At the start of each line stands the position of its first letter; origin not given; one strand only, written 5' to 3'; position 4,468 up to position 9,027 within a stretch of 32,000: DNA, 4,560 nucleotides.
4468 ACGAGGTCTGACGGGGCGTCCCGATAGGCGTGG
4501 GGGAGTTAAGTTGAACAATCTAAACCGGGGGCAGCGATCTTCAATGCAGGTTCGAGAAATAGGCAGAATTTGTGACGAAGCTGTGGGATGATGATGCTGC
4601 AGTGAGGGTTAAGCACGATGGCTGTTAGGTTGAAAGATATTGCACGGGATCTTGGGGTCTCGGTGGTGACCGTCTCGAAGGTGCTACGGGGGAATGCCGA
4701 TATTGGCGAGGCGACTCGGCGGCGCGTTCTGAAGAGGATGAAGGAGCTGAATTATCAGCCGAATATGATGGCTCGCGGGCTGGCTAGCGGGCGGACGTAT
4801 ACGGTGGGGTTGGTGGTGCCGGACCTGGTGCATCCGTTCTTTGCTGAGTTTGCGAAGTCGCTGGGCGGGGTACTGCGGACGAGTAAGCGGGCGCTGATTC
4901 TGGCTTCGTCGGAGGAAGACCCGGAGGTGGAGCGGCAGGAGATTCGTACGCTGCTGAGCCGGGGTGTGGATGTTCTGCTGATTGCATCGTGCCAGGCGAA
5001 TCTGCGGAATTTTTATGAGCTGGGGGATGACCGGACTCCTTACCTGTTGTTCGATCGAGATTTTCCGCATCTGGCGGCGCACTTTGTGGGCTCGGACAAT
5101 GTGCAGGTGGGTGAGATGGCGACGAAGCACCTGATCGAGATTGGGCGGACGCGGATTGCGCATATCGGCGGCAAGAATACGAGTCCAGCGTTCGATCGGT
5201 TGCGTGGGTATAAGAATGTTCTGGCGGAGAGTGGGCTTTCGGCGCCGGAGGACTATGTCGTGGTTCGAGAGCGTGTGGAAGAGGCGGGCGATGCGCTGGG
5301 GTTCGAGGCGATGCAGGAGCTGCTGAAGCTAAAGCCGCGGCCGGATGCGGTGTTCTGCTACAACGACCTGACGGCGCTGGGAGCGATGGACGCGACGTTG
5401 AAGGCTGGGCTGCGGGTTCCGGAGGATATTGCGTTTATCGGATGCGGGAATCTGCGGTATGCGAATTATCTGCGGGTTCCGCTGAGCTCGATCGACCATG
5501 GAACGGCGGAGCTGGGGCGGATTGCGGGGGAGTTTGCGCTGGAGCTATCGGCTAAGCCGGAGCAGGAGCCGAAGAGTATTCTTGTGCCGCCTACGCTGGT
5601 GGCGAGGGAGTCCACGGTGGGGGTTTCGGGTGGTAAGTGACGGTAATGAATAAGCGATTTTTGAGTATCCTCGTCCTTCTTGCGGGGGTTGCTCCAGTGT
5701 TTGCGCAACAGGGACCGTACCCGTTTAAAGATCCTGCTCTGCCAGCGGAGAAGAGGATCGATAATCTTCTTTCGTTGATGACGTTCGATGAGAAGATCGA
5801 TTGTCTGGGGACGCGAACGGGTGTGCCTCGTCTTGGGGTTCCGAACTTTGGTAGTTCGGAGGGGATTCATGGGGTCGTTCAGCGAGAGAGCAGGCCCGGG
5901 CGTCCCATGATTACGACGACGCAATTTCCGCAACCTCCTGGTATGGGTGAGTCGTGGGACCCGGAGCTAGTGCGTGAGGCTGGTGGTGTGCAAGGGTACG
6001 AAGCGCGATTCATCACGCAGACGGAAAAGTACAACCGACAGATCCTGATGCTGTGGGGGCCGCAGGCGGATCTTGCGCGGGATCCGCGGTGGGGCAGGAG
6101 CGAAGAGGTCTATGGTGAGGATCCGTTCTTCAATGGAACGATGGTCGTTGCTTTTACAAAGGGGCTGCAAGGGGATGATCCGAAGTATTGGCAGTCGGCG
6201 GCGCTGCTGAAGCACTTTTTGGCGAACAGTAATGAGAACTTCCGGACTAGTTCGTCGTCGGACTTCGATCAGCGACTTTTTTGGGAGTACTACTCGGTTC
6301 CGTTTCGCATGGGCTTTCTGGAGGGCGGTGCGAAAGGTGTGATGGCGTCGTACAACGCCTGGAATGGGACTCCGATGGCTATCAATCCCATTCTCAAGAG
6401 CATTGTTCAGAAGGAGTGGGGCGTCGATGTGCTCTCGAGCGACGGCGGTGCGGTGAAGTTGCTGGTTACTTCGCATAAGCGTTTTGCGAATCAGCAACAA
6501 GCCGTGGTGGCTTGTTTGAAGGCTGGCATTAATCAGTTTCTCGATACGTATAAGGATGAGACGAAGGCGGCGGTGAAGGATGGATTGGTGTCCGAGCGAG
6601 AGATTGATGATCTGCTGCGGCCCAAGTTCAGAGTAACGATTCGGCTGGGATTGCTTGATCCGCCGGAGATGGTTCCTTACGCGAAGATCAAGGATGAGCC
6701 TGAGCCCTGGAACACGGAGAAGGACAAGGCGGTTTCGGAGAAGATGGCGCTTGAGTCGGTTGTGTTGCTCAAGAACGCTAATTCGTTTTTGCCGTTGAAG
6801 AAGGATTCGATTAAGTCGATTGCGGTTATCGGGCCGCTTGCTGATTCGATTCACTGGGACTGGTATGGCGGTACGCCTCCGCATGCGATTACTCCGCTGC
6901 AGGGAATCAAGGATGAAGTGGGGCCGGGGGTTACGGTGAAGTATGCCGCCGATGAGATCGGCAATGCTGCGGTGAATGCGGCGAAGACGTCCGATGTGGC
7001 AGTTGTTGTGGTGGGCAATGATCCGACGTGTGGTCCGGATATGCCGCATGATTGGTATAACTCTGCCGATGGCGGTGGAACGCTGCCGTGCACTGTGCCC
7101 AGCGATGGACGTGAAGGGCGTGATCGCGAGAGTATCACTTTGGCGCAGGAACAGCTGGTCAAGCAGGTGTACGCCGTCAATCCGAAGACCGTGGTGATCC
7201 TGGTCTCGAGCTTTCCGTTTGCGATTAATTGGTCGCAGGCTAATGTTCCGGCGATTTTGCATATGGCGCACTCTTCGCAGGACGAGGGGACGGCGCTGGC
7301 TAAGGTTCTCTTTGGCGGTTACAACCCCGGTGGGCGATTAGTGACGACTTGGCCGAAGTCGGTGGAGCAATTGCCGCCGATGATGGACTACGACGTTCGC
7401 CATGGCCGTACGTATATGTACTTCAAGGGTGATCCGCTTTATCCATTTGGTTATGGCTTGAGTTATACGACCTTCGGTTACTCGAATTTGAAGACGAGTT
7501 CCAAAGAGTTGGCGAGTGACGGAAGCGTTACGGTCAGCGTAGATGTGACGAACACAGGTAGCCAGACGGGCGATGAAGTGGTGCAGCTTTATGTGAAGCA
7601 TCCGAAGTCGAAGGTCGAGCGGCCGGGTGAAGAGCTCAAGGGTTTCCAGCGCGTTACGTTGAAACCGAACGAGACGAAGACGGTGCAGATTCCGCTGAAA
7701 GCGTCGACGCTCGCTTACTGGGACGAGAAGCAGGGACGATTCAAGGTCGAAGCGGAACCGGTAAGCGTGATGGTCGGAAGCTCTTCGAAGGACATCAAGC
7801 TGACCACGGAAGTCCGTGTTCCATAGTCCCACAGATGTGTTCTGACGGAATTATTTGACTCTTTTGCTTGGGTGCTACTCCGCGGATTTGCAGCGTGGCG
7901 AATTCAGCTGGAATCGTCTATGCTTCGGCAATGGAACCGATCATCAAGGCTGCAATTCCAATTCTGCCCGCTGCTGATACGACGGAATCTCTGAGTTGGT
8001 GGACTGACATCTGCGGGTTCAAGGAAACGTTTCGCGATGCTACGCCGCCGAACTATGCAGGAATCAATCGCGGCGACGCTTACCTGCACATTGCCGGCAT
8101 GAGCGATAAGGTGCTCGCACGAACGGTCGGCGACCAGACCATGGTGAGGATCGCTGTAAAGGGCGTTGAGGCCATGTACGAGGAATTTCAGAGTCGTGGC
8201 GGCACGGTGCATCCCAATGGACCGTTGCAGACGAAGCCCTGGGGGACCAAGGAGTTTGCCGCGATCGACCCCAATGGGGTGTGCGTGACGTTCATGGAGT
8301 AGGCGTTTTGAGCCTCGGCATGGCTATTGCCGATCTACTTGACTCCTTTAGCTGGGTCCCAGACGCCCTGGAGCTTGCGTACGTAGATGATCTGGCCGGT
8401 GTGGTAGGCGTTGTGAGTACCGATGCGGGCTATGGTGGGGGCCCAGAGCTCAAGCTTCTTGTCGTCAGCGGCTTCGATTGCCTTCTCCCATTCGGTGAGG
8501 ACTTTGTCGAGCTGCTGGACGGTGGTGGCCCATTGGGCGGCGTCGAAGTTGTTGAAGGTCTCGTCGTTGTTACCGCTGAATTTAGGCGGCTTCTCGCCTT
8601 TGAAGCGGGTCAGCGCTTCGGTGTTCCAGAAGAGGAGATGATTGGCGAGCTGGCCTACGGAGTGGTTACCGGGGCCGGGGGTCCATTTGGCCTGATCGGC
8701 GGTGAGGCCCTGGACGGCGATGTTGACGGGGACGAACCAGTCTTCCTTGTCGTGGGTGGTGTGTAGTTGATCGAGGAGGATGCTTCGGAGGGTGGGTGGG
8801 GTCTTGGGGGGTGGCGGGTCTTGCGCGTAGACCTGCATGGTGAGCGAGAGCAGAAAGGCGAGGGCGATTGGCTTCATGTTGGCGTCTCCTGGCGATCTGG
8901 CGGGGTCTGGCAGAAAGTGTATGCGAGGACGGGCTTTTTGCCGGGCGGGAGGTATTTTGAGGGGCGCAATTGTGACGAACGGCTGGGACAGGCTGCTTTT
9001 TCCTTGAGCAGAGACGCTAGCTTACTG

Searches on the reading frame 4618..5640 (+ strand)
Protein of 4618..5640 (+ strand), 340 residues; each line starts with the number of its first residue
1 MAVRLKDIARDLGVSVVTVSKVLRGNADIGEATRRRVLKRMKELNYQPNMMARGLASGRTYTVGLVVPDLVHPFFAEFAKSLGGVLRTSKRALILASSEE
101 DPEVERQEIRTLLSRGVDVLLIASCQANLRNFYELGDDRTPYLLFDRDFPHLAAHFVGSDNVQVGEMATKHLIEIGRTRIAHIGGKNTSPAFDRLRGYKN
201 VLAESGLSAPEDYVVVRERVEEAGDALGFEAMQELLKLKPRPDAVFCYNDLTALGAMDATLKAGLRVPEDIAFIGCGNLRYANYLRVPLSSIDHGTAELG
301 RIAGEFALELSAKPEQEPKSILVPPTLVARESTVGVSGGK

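Call 4: search_protein_families(library=pfam, proteins=[window:4618-5640:+], max_evalue=0.01)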
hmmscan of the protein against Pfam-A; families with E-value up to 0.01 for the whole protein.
window:4618-5640:+ (340 aa): 5 families
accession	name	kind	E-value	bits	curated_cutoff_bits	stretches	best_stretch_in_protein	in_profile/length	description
PF13377.12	Peripla_BP_3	-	2.7e-33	115.9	26.5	1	170-333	2-167/167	Periplasmic binding protein-like domain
PF00532.27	Peripla_BP_1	-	1.2e-25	91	22.2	1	61-328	2-278/281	Periplasmic binding proteins and sugar binding domain of LacI family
PF13407.12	Peripla_BP_4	-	3.8e-18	66.4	35.1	1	63-278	1-218/258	Periplasmic binding protein domain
PF00356.27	LacI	-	7.2e-16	58.1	27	1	5-49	2-46/46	Bacterial regulatory proteins, lacI family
PF13936.12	HTH_38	-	0.0025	18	27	0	5-26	23-44/44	Helix-turn-helix domain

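Call 22: search_protein_families(library=ncbifam, proteins=[window:4618-5640:+], max_evalue=0.001)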
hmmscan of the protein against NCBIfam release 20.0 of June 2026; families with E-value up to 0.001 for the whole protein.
window:4618-5640:+ (340 aa): 21 families
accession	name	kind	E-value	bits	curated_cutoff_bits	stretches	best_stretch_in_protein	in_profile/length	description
NF047341.1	lactose_RbsR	equivalog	1.6e-58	198.6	382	1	3-333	3-328/331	ribose utilization transcriptional repressor RbsR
NF007743.0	PRK10423.1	equivalog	3.3e-58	197.3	531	1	4-332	3-329/330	ribose operon transcriptional repressor RbsR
TIGR01481.1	ccpA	equivalog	1.4e-53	182.4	442.35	1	2-333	2-329/330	catabolite control protein A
NF008002.0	PRK10727.1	equivalog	2.8e-51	174.7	557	1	5-334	4-330/341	HTH-type transcriptional regulator GalR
NF007979.0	PRK10703.1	equivalog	4.3e-51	174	501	1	5-333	4-331/341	HTH-type transcriptional repressor PurR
NF007706.0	PRK10401.1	equivalog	7.1e-48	163.6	555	1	3-333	2-329/346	HTH-type transcriptional regulator GalS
NF052440.1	TransRegGNTRPSEAE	equivalog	1.3e-47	162.5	400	1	3-333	6-333/333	HTH-type transcriptional regulator GntR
NF007449.0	PRK10014.1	subfamily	9.1e-47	159.8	310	1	3-330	7-341/342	Mal regulon transcriptional regulator MalI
TIGR02417.1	fruct_sucro_rep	subfamily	1.1e-44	153.1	389.55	1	5-330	2-326/327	D-fructose-responsive transcription factor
NF008269.0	PRK11041.1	equivalog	2.5e-44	151.7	436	1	4-334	11-338/342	DNA-binding transcriptional regulator CytR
NF008452.0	PRK11303.1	equivalog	4.3e-41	141.2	385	1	4-328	2-326/332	catabolite repressor/activator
NF051853.1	TransRegUriRCory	equivalog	1.5e-38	132.7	550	1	5-333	3-324/327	transcriptional regulator UriR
NF007075.0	PRK09526.1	subfamily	1.9e-37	129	340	1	2-334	5-332/358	LacI family DNA-binding transcriptional regulator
NF047913.1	TransRegIdnR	equivalog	1.4e-33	116.6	500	1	3-310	6-308/331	DNA-binding transcriptional regulator IdnR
NF011563.0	PRK14987.1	equivalog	1.1e-26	93.9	433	1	5-306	8-304/331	gluconate operon transcriptional repressor GntR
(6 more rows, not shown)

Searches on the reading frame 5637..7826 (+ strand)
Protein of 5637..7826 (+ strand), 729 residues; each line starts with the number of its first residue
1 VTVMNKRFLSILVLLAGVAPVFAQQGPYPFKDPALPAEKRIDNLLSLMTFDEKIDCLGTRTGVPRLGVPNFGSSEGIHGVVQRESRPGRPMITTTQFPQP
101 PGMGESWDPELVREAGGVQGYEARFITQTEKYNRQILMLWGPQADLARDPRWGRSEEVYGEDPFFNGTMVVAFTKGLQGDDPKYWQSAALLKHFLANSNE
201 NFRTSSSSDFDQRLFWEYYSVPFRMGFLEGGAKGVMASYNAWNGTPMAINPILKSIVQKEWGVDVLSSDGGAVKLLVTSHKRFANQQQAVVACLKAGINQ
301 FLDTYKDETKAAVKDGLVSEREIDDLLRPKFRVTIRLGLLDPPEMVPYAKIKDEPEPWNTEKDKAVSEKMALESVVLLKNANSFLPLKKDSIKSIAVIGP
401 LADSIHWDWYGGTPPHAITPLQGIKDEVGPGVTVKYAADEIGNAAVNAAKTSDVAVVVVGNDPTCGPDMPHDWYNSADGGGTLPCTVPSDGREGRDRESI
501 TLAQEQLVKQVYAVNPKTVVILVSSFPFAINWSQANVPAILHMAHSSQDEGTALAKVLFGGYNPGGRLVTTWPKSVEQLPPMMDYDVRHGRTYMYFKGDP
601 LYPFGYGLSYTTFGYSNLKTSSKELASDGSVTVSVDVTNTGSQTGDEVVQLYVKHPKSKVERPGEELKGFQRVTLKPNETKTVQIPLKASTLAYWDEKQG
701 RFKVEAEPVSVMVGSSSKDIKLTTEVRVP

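Call 4: search_protein_families(library=pfam, proteins=[window:5637-7826:+], max_evalue=0.01)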
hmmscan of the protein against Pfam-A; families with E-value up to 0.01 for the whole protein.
window:5637-7826:+ (729 aa): 3 families
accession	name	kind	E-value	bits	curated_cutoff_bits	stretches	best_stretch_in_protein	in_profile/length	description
PF01915.27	Glyco_hydro_3_C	-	1.6e-51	175.6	31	1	375-610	1-200/200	Glycosyl hydrolase family 3 C-terminal domain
PF00933.27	Glyco_hydro_3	-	6.2e-30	105.1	27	1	64-326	59-309/316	Glycosyl hydrolase family 3 N terminal domain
PF14310.12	Fn3-like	-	1.4e-25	89.6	25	1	647-717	1-71/71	Fibronectin type III-like domain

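Call 83: search_solved_structures(query=window:5637-7826:+, max_evalue=1e-20)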
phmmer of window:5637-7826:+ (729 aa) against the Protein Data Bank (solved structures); distinct sequences matched with E-value up to 1e-20: 67 (the best 60 are shown).
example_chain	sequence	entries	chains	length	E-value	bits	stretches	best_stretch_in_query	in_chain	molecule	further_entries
7zb3_A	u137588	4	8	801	1.7e-88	300.7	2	443-725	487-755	Beta-xylosidase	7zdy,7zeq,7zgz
8c7f_A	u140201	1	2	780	1.1e-87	298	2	443-725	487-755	Xylosidase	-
7eap_A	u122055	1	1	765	3.7e-78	266.5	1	74-721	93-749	Fn3_like domain-containing protein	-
5yot_A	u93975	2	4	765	5.1e-78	266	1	74-721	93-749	Isoprimeverose-producing enzyme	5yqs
6r5i_A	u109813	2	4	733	7.5e-78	265.5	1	95-717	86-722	Periplasmic beta-glucosidase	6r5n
6r5o_B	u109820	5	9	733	3.2e-77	263.4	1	95-717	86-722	Periplasmic beta-glucosidase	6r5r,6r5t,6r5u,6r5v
6r5r_A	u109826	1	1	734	3.2e-77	263.4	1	95-717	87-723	Periplasmic beta-glucosidase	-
6r5p_B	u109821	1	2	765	3.7e-77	263.2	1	95-717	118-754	Periplasmic beta-glucosidase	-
5tf0_A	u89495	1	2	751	3e-76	260.2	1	95-723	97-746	Glycosyl hydrolase family 3 N-terminal domain protein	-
21ji_A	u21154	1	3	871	1.8e-74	254.3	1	66-726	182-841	Isoprimeverose-producing oligoxyloglucan hydrolase,beta-glucosidase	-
5z87_A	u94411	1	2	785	6.2e-74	252.5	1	65-723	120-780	EmGH1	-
3u48_A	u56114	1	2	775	1.7e-73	251.1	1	95-721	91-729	JMB19063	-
9urf_A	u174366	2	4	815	5.1e-73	249.5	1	95-722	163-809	beta-glucosidase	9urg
3u4a_A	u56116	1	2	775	5.8e-73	249.3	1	95-721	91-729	JMB19063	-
5xxl_A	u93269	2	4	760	1.1e-69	238.5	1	95-722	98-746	Periplasmic beta-glucosidase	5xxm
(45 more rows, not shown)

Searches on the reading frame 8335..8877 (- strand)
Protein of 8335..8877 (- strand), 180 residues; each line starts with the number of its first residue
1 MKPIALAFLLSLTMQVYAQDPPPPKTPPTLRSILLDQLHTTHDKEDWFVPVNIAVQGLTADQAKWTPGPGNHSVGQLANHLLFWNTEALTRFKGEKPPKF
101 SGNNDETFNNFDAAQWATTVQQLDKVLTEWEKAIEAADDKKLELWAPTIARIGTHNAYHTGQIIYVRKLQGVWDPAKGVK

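Call 4: search_protein_families(library=pfam, proteins=[window:8335-8877:-], max_evalue=0.01)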
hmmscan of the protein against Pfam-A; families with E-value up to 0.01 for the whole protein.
window:8335-8877:- (180 aa): 4 families
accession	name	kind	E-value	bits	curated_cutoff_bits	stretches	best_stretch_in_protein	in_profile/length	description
PF12867.12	DinB_2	-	1.1e-13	52.2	24.8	1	54-161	12-122/128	DinB superfamily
PF04978.18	MST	-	5.1e-05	24.2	27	1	51-139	13-98/149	Mycothiol-S-transferase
PF05163.17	DinB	-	0.00011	22.7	23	1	54-171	22-146/165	DinB family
PF07609.16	DUF1572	-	0.0042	17.3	23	0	56-168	26-147/163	Protein of unknown function (DUF1572)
